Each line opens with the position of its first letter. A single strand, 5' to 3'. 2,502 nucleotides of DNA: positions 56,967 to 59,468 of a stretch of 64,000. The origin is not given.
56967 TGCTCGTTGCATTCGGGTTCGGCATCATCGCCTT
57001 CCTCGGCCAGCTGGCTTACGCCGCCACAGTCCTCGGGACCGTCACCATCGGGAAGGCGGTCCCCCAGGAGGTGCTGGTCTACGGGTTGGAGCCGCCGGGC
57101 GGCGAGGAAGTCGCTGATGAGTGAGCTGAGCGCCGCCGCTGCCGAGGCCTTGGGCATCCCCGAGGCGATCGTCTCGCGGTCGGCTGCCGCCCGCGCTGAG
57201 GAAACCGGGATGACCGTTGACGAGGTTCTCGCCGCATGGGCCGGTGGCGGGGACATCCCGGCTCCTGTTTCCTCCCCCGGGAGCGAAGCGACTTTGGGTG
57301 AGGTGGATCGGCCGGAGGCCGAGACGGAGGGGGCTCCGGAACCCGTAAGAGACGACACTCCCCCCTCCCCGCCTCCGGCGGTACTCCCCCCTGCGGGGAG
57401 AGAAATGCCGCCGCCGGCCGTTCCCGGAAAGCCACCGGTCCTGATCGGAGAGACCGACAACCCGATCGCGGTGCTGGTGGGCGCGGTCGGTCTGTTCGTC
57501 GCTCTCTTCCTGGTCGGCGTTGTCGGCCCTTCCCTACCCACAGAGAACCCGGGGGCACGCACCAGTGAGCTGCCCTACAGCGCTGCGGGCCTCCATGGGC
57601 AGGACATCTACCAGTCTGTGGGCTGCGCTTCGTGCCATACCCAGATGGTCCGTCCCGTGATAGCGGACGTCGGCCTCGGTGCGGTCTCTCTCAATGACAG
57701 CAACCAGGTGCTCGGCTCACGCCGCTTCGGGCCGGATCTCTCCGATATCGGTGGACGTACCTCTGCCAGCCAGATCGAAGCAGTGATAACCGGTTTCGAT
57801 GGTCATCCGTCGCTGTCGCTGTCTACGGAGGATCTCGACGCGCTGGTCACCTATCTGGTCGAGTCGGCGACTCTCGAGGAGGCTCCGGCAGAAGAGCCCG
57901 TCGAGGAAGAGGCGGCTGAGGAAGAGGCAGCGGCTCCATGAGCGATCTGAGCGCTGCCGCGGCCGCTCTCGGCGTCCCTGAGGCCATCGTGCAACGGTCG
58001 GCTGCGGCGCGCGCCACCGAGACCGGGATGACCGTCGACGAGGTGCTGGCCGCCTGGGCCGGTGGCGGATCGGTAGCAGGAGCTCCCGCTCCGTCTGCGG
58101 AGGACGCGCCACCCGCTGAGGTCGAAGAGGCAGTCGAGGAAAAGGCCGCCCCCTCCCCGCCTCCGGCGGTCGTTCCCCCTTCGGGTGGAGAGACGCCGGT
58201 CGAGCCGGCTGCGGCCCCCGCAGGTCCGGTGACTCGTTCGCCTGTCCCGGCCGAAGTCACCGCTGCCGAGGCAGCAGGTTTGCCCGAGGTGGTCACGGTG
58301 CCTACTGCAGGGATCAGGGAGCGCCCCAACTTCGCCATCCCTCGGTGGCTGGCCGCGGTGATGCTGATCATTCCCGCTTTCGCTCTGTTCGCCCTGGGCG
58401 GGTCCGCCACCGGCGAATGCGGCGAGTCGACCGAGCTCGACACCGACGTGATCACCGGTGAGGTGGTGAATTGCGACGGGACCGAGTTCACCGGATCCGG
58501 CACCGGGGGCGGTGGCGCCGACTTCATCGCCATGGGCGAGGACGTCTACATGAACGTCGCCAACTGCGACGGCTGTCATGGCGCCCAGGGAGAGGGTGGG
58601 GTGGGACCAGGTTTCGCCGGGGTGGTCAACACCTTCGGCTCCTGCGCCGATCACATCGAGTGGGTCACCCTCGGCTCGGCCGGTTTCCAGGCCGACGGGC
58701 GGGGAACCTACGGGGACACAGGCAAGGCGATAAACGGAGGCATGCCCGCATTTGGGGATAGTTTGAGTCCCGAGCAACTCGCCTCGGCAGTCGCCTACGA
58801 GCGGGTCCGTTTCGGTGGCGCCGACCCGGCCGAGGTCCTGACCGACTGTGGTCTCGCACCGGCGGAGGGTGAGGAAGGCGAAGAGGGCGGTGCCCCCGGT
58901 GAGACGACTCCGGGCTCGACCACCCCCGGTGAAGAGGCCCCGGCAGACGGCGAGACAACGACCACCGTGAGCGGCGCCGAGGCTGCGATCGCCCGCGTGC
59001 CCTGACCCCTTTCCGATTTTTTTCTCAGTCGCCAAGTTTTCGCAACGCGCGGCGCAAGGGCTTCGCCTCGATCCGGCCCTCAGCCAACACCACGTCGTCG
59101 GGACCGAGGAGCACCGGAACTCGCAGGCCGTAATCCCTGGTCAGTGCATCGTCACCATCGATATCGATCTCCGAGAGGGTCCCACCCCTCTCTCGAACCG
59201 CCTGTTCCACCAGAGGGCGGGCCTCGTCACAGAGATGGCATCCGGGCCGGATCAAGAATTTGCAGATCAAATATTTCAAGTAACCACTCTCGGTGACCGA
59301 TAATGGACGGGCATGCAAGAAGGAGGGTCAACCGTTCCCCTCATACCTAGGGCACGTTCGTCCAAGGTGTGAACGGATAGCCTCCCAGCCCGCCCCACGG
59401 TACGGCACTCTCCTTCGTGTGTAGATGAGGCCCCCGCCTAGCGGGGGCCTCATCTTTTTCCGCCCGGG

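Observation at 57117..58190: A ~45-aa N-terminal module shared by three different membrane-anchored redox subunits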

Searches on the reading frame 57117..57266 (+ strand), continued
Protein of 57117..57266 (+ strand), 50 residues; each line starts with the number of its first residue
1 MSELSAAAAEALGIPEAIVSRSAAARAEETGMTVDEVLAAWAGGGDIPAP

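Call 54: search_protein_families(library=pfam, proteins=[L079:2-616:+, L079:3108-3932:+, L080:628-1176:+, L080:1241-1708:+], max_evalue=0.01)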
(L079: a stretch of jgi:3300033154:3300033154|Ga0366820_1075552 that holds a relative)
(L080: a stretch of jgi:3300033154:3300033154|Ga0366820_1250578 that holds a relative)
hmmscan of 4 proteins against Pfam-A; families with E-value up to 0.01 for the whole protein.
L079:2-616:+ (204 aa): 1 family
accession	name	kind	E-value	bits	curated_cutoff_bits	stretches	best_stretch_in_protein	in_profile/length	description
PF23600.1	DUF7139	-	0.00046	20.2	30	0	80-178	52-147/150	Domain of unknown function (DUF7139)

L079:3108-3932:+ (275 aa): 0 families

L080:628-1176:+ (182 aa): 0 families

L080:1241-1708:+ (155 aa): 0 families

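Call 70: search_protein_families(library=pfam, proteins=[P0210, P0217, P0259, P0272, P0200, P0198], max_evalue=0.1)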
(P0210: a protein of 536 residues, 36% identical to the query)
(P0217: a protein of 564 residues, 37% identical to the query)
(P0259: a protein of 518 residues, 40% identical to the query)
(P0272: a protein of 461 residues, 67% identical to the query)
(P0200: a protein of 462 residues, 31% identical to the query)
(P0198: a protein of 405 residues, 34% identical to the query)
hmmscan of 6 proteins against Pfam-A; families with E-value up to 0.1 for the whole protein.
P0210 (536 aa): 8 families
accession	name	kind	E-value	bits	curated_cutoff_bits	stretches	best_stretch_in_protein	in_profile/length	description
PF00032.22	Cytochrom_B_C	-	2.2e-07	31.5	20.7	1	455-524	14-83/102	Cytochrome b(C-terminal)/b6/petD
PF20432.4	Xre-like-HTH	-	1.1e-06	29.2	25.8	1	128-161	18-51/63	Antitoxin Xre-like helix-turn-helix domain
PF13384.12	HTH_23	-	0.00042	20.5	24.6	0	218-240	14-36/50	Homeodomain-like domain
PF08281.18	Sigma70_r4_2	-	0.0023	18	25.7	0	132-147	26-41/54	Sigma-70, region 4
PF13518.12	HTH_28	-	0.026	15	25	0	217-240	8-31/52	Helix-turn-helix domain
PF01381.28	HTH_3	-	0.036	14.5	23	0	131-146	8-23/55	Helix-turn-helix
PF08075.16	NOPS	-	0.046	14.3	27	0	135-152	7-24/52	NOPS (NUC059) domain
PF12279.13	DUF3619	-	0.059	14.2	22.2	0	52-74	18-40/130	Protein of unknown function (DUF3619)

P0217 (564 aa): 6 families
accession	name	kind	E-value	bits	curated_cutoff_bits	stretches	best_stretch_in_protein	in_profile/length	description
PF20432.4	Xre-like-HTH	-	1.1e-06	29.3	25.8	1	125-163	12-50/63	Antitoxin Xre-like helix-turn-helix domain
PF00032.22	Cytochrom_B_C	-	1.2e-06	29.2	20.7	1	483-552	14-83/102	Cytochrome b(C-terminal)/b6/petD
PF13384.12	HTH_23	-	0.0018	18.5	24.6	0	134-154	16-36/50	Homeodomain-like domain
PF13560.12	HTH_31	-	0.004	17.9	27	0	227-247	13-33/64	Helix-turn-helix domain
PF08281.18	Sigma70_r4_2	-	0.0057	16.7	25.7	0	135-150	26-41/54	Sigma-70, region 4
PF08075.16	NOPS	-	0.096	13.3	27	0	138-155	7-24/52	NOPS (NUC059) domain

P0259 (518 aa): 9 families
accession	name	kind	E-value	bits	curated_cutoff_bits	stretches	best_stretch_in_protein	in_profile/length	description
PF20432.4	Xre-like-HTH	-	1.6e-07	32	25.8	0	92-124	19-50/63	Antitoxin Xre-like helix-turn-helix domain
PF00032.22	Cytochrom_B_C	-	5.3e-07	30.3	20.7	1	437-506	14-83/102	Cytochrome b(C-terminal)/b6/petD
PF13560.12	HTH_31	-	2.7e-05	24.8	27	0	278-297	12-31/64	Helix-turn-helix domain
PF13384.12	HTH_23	-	6e-05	23.2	24.6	0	95-115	16-36/50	Homeodomain-like domain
PF08281.18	Sigma70_r4_2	-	0.0022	18.1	25.7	0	96-111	26-41/54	Sigma-70, region 4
PF13687.11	DUF4153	-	0.024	14.2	27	1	406-507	24-106/373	Domain of unknown function (DUF4153)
PF08075.16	NOPS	-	0.027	15.1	27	0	99-116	7-24/52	NOPS (NUC059) domain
PF13518.12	HTH_28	-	0.055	14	25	0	93-117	9-33/52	Helix-turn-helix domain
PF02071.26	NSF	-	0.075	14.2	27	0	183-193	1-11/12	Aromatic-di-Alanine (AdAR) repeat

P0272 (461 aa): 9 families
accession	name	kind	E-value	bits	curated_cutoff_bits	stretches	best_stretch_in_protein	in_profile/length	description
PF20432.4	Xre-like-HTH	-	4.6e-06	27.3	25.8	1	213-254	3-43/63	Antitoxin Xre-like helix-turn-helix domain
PF13384.12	HTH_23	-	0.00018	21.6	24.6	0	230-251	15-36/50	Homeodomain-like domain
PF01527.26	HTH_Tnp_1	-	0.00021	21.9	24.1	0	131-176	15-61/75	Transposase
PF08281.18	Sigma70_r4_2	-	0.0066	16.5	25.7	0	139-154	26-41/54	Sigma-70, region 4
PF00032.22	Cytochrom_B_C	-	0.013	16.2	20.7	1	382-448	14-82/102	Cytochrome b(C-terminal)/b6/petD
PF13518.12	HTH_28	-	0.022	15.3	25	0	138-159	11-32/52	Helix-turn-helix domain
PF14210.11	DUF4322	-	0.066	13.6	27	0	141-174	28-60/66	Domain of unknown function (DUF4322)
PF13560.12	HTH_31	-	0.069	13.9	27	0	138-158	13-33/64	Helix-turn-helix domain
PF22564.2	HAAS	-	0.096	13.5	27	0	137-155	34-52/55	HAAS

P0200 (462 aa): 2 families
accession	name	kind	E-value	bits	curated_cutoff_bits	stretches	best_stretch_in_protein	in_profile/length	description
PF00032.22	Cytochrom_B_C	-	4.8e-08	33.6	20.7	1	351-434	2-84/102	Cytochrome b(C-terminal)/b6/petD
PF01187.23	MIF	-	3e-06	28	22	0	191-235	11-55/114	Macrophage migration inhibitory factor (MIF)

P0198 (405 aa): 4 families
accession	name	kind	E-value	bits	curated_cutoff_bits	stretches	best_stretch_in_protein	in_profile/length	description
PF00032.22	Cytochrom_B_C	-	7.5e-07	29.8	20.7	1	303-384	2-83/102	Cytochrome b(C-terminal)/b6/petD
PF02697.20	VAPB_antitox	-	0.0078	17.4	27.9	0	123-143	15-35/69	Putative antitoxin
PF22513.2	FitA-like_RHH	-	0.027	14.9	27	0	58-79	9-29/39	Antitoxin FitA-like, ribbon-helix-helix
PF11647.13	MLD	-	0.079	13.5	35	0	62-85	8-31/81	Membrane Localization Domain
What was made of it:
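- On Tri-helical HTH (Xre-like-HTH PF20432 and relatives): Four multi-copy subunit IV proteins score 27-32 bits against a cut-off of 25.8, but only as whole proteins with repeats summed (call 70).
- Closest known: Tri-helical helix-turn-helix domains. Same: Summed repeats pass the PF20432 cut-off in four proteins (call 70).
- Four multi-copy subunit IV proteins pass the whole-protein gathering score of PF20432 Xre-like-HTH, 27-32 bits against 25.8 (call 70).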

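Call 80: fold_search(model_id=the predicted structure, library=viral)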
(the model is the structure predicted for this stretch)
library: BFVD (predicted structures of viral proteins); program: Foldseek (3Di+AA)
matches with E <= 10: 23; with E <= 0.001: 0
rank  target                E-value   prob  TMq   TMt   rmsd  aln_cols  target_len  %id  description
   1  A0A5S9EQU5            2.4e+00  0.16  0.39  0.29   4.6        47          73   15  Uncharacterized protein [Tenacibaculum phage PTm1]
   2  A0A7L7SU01            2.8e+00  0.47  0.67  0.10   5.9        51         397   24  Minor tail protein [Mycobacterium phage Luke]
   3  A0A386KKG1            3.3e+00  0.13  0.32  0.29   6.6        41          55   24  Uncharacterized protein [Acinetobacter phage vB_AbaM_B09_Aci02-2]
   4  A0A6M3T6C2            4.9e+00  0.14  0.50  0.40   8.1        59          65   19  (no name in the UniProt tables at hand)
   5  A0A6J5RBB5            5.5e+00  0.33  0.53  0.45   1.1        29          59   24  Uncharacterized protein [uncultured Caudovirales phage]
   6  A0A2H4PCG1            5.8e+00  0.06  0.34  0.14   6.5        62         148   19  (no name in the UniProt tables at hand)
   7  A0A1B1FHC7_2          6.2e+00  0.12  0.39  0.03   4.3        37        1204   27  Polyprotein [Nylanderia fulva virus 1]
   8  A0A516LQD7            6.2e+00  0.11  0.44  0.11   5.1        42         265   26  (no name in the UniProt tables at hand)
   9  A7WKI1                7.5e+00  0.14  0.39  0.23   1.6        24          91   25  Uncharacterized protein [Betalipothrixvirus pozzuoliense]
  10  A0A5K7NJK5            7.5e+00  0.14  0.53  0.09   3.6        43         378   26  (no name in the UniProt tables at hand)
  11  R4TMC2                8.5e+00  0.14  0.52  0.66   4.1        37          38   19  Uncharacterized protein [Haloarcula californiae tailed virus 1]
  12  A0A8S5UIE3            8.5e+00  0.07  0.38  0.12   7.1        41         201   24  Uncharacterized protein [Myoviridae sp. ctu2j3]
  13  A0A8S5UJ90            9.0e+00  0.16  0.53  0.13   5.6        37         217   30  Uncharacterized protein [Siphoviridae sp. ctTDf8]
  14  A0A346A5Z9            9.0e+00  0.10  0.48  0.10   7.7        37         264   24  (no name in the UniProt tables at hand)
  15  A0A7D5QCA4            9.0e+00  0.07  0.40  0.41   4.4        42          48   14  (no name in the UniProt tables at hand)
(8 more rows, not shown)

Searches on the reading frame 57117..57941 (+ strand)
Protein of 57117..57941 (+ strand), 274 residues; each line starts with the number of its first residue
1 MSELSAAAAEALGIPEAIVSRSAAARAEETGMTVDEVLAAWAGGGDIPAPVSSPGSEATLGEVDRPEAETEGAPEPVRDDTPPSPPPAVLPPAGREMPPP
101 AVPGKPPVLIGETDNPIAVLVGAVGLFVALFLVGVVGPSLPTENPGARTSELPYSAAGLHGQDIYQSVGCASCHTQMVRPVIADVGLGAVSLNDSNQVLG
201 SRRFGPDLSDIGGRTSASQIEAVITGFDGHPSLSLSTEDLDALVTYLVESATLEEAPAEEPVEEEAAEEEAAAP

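Call 3: search_protein_families(library=pfam, proteins=[window:57117-57941:+], max_evalue=0.01)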
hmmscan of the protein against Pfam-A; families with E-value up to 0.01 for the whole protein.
window:57117-57941:+ (274 aa): 3 families
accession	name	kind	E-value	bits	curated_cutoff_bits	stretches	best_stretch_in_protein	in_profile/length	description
PF02433.20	FixO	-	3e-12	46.9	29.6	1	138-217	29-115/219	Cytochrome C oxidase, mono-heme subunit/FixO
PF13442.11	Cytochrome_CBB3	-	4.9e-05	24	27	1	159-247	4-68/68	Cytochrome C oxidase, cbb3-type, subunit III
PF00034.26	Cytochrom_C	-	0.0016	20.2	21.3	1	161-248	4-87/90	Cytochrome c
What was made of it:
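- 57465..57941 (+): Membrane anchor (aa 117-135) and FixO/CcoO-type haem c domain (CASCH at aa 170) of the CcoO-like protein. Pfam FixO E 3e-12 over aa 138-217 (call 3).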

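Call 8: search_protein_families(library=ncbifam, proteins=[window:57117-57941:+], max_evalue=0.01)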
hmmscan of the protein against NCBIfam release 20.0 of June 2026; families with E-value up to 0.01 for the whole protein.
window:57117-57941:+ (274 aa): 6 families
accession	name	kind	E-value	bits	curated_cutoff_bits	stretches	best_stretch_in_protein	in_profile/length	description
NF011054.0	PRK14486.1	equivalog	2.8e-14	53.3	447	1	129-216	22-115/294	putative bifunctional cbb3-type cytochrome c oxidase subunit II/cytochrome c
NF011055.0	PRK14487.1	subfamily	2.5e-13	50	218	1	142-217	40-121/212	cbb3-type cytochrome c oxidase subunit II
TIGR00781.1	ccoO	equivalog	7e-12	45.5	200.65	1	138-217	29-115/232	cytochrome-c oxidase, cbb3-type subunit II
NF011053.0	PRK14485.1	subfamily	2.4e-11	42.6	1080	1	133-217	514-604/716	putative bifunctional cbb3-type cytochrome c oxidase subunit I/II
NF045774.1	cytochro_C551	exception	1.1e-05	25.3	118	1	203-249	61-108/110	cytochrome c551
NF045773.1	cytochro_C550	exception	0.00044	20.2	125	0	204-248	72-117/118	cytochrome c550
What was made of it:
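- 57465..57941 (+): NCBIfam ccoO E 7e-12, below its cut-off (call 8).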

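Call 14: find_encoding_contigs(protein=window:57117-57941:+, flank=3000, max_places=4)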
Protein window:57117-57941:+ (274 aa): no gene with exactly this product is on record in the collection.

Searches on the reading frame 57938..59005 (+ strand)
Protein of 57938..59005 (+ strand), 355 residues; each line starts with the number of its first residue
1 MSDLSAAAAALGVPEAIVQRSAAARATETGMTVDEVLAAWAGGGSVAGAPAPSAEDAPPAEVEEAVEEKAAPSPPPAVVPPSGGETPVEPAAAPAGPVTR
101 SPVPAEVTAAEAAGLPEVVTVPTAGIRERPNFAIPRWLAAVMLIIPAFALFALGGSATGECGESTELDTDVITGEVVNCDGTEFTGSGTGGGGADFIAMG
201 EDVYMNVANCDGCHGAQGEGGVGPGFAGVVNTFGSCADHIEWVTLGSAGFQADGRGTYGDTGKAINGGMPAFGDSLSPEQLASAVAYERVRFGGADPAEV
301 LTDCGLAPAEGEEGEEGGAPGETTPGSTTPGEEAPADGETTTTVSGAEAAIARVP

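Call 3: search_protein_families(library=pfam, proteins=[window:57938-59005:+], max_evalue=0.01)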
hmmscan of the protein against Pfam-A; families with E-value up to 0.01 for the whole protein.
window:57938-59005:+ (355 aa): 2 families
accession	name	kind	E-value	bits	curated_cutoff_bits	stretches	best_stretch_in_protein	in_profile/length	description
PF13442.11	Cytochrome_CBB3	-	4.7e-07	30.5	27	1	199-287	5-67/68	Cytochrome C oxidase, cbb3-type, subunit III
PF00034.26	Cytochrom_C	-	1.1e-06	30.3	21.3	1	198-287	2-85/90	Cytochrome c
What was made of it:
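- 58070..59005 (+): Remainder of the cytochrome c: acidic tether, conserved juxtamembrane stretch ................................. (58229-58327), membrane anchor (aa 138-156, 58349-58405) and haem c domain (CDGCH at aa 210). Pfam Cytochrome_CBB3 E 4.7e-07 over aa 199-287 (call 3).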

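Call 8: search_protein_families(library=ncbifam, proteins=[window:57938-59005:+], max_evalue=0.01)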
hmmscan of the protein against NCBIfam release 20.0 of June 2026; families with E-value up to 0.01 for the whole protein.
window:57938-59005:+ (355 aa): 4 families
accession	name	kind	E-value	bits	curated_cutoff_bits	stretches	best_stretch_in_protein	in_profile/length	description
NF011054.0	PRK14486.1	equivalog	4.4e-05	23.1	447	1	194-289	212-288/294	putative bifunctional cbb3-type cytochrome c oxidase subunit II/cytochrome c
TIGR03872.1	cytochrome_MoxG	equivalog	6.3e-05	23.1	147.8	1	186-233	33-78/133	cytochrome c(L), periplasmic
TIGR00782.1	ccoP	equivalog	0.00072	18.9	179.95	0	195-287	201-277/285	cytochrome-c oxidase, cbb3-type subunit III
NF045773.1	cytochro_C550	exception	0.0021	18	125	1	200-232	52-82/118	cytochrome c550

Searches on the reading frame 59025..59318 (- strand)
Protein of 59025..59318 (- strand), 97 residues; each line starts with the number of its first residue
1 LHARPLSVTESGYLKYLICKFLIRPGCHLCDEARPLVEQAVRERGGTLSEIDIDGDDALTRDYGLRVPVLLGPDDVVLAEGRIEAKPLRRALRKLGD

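Call 76: search_protein_families(library=pfam, proteins=[window:59025-59318:-], max_evalue=0.0001)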
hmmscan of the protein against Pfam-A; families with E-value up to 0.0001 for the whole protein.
window:59025-59318:- (97 aa): 1 family
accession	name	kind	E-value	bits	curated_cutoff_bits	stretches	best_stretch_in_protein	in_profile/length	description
PF05768.20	Glrx-like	-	2e-12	47.7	26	1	20-74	3-57/77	Glutaredoxin-like domain (DUF836)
